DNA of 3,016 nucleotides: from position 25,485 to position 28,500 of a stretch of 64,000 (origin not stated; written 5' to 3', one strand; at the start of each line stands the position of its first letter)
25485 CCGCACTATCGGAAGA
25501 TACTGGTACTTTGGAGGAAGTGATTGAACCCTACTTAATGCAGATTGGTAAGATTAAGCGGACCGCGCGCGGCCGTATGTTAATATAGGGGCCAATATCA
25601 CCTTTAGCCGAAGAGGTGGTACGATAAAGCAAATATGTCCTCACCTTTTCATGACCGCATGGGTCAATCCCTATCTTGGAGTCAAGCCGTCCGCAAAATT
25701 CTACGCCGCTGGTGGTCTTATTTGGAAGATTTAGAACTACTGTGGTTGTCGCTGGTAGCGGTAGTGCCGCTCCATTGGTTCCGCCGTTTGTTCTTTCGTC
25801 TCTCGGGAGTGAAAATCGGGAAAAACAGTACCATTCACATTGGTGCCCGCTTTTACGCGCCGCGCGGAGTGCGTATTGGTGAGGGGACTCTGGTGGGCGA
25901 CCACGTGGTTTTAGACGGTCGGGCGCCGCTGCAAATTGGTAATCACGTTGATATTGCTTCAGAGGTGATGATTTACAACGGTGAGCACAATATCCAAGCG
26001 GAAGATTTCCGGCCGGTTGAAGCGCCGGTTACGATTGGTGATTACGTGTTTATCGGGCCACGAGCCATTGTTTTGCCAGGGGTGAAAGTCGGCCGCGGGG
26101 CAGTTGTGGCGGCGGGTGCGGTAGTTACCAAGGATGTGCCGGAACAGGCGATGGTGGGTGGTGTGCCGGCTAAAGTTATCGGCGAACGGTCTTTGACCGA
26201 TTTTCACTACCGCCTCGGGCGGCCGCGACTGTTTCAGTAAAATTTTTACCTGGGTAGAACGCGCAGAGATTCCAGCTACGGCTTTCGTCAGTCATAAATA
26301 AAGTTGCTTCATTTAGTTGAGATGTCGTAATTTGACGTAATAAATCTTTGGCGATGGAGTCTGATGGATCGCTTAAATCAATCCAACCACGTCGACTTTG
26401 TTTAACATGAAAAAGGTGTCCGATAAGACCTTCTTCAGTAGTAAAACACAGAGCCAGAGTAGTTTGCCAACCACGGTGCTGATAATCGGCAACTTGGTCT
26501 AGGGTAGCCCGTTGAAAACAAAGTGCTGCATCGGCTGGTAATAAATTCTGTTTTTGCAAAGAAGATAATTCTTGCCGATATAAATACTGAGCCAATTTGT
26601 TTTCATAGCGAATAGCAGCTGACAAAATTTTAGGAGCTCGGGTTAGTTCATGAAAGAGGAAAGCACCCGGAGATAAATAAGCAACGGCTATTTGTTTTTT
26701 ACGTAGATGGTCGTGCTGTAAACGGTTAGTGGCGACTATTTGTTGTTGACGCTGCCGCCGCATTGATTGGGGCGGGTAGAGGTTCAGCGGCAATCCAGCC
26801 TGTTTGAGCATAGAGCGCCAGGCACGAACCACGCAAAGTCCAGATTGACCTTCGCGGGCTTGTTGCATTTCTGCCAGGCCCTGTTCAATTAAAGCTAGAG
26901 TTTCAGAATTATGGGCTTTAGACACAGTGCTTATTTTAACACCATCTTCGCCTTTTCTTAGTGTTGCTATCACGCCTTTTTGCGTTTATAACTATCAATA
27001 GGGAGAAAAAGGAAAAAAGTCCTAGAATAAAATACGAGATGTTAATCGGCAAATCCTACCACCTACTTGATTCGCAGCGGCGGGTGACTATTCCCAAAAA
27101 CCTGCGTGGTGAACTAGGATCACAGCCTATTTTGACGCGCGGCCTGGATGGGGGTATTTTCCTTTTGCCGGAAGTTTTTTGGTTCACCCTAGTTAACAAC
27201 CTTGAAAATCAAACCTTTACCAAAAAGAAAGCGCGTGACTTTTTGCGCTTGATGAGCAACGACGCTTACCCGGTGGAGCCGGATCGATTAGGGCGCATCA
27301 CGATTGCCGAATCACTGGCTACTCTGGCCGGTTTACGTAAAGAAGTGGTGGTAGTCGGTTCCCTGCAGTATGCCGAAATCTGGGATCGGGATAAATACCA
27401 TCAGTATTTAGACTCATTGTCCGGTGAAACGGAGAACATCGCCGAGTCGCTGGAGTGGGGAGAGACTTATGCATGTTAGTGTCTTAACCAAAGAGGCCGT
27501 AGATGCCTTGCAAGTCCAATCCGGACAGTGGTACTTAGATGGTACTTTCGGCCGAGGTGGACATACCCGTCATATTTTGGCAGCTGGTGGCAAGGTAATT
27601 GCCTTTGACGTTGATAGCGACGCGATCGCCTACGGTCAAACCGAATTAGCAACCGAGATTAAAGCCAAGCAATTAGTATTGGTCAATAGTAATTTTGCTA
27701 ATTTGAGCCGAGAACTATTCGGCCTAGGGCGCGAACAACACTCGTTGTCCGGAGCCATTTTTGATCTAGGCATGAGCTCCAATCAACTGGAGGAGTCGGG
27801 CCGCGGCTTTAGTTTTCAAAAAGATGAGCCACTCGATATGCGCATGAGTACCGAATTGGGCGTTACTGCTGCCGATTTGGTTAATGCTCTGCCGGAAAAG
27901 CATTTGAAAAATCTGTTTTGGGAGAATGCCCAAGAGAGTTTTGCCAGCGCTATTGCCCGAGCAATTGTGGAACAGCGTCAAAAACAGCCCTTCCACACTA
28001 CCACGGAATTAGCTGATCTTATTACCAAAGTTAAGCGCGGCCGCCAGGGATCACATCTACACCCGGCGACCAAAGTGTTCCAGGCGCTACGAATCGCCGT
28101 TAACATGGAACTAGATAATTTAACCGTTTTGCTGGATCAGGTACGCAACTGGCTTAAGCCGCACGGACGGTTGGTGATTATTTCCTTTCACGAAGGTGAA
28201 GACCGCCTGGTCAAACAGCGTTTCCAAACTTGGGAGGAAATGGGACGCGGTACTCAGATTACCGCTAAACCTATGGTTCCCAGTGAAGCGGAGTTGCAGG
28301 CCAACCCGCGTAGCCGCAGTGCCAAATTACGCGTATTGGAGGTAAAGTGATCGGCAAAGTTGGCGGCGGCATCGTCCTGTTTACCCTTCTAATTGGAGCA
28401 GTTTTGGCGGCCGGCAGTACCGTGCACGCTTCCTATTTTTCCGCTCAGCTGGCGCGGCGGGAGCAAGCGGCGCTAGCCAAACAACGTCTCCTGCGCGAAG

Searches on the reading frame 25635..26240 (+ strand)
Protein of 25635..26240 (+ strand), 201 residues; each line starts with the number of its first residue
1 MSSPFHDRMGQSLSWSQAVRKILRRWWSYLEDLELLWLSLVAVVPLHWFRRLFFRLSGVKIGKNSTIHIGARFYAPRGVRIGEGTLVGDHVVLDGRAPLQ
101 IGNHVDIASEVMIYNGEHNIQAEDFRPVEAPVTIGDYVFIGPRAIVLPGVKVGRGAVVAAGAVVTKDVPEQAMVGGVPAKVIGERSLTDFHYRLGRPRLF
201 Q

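Call 9: search_protein_families(library=pfam, proteins=[window:25635-26240:+], max_evalue=0.001)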
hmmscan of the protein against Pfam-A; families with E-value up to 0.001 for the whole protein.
window:25635-26240:+ (201 aa): 2 families
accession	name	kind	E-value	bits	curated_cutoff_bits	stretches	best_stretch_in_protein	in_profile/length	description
PF00132.30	Hexapep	-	4.2e-17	61.5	27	1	132-166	2-36/36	Bacterial transferase hexapeptide (six repeats)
PF14602.12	Hexapep_2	-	1.2e-11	44.5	27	1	131-166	1-34/34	Hexapeptide repeat of succinyl-transferase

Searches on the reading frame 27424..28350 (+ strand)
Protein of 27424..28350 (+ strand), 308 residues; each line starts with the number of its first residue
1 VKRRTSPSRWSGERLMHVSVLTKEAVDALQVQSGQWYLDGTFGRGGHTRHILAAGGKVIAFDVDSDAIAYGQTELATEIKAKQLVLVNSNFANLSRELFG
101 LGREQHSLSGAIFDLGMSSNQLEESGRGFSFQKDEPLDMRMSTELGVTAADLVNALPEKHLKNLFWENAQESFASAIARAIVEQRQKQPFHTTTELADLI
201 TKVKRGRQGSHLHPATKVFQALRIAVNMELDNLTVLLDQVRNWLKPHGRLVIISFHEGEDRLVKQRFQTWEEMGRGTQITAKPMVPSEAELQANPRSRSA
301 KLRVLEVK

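Call 9: search_protein_families(library=pfam, proteins=[window:27424-28350:+], max_evalue=0.001)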
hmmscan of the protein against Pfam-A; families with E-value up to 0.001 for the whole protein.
window:27424-28350:+ (308 aa): 1 family
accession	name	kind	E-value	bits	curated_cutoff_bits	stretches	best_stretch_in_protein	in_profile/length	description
PF01795.25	Methyltransf_5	-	1.5e-90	304.3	27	1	15-306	2-307/309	MraW methylase family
